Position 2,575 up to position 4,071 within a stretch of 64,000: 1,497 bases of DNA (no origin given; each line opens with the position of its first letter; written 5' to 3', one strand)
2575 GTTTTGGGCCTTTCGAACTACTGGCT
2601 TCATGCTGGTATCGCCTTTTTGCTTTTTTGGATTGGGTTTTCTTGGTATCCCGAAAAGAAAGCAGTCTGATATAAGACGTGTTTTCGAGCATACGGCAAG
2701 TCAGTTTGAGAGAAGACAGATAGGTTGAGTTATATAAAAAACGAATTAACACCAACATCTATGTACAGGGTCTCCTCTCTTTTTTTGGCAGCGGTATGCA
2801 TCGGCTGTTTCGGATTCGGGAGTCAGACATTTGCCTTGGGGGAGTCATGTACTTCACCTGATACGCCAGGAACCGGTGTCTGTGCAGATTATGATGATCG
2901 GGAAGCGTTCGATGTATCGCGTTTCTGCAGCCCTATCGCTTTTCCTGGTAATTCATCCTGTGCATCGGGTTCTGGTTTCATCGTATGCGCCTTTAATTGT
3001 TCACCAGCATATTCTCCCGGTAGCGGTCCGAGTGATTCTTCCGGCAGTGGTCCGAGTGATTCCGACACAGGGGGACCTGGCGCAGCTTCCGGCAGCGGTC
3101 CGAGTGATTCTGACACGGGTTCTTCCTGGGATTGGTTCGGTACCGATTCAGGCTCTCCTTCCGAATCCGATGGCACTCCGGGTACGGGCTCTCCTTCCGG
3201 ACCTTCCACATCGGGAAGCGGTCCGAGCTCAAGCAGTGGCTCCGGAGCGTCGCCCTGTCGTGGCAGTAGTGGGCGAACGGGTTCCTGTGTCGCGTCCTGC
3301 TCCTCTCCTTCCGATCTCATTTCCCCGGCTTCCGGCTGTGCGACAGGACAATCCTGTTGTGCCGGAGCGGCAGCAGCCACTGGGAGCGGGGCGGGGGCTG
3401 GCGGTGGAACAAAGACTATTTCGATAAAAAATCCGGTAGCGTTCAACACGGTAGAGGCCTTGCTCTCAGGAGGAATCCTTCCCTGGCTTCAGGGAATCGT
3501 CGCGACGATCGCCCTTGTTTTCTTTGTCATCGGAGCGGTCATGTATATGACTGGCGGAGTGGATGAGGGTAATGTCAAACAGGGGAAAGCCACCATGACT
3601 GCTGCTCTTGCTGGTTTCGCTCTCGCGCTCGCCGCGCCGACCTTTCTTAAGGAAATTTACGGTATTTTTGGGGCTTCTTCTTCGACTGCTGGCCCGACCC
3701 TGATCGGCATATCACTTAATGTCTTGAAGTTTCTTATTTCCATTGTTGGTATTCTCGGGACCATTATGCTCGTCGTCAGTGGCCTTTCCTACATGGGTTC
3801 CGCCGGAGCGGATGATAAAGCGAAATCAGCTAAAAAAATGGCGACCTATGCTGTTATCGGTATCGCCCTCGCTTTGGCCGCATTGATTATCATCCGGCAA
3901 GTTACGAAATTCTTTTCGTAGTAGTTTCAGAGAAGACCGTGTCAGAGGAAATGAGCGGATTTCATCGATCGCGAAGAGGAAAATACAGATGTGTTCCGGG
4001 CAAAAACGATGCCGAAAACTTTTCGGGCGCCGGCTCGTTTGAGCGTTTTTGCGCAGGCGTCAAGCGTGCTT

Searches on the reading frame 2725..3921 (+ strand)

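Call 96: search_protein_families(library=pfam, proteins=[window:2725-3921:+], max_evalue=0.0001)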
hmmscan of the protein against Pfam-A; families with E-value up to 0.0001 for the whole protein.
window:2725-3921:+ (398 aa): 1 family
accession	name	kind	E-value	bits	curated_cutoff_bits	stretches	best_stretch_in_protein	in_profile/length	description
PF18895.5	T4SS_pilin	-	2.4e-15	56.8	26.6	2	249-308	10-68/71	Type IV secretion system pilin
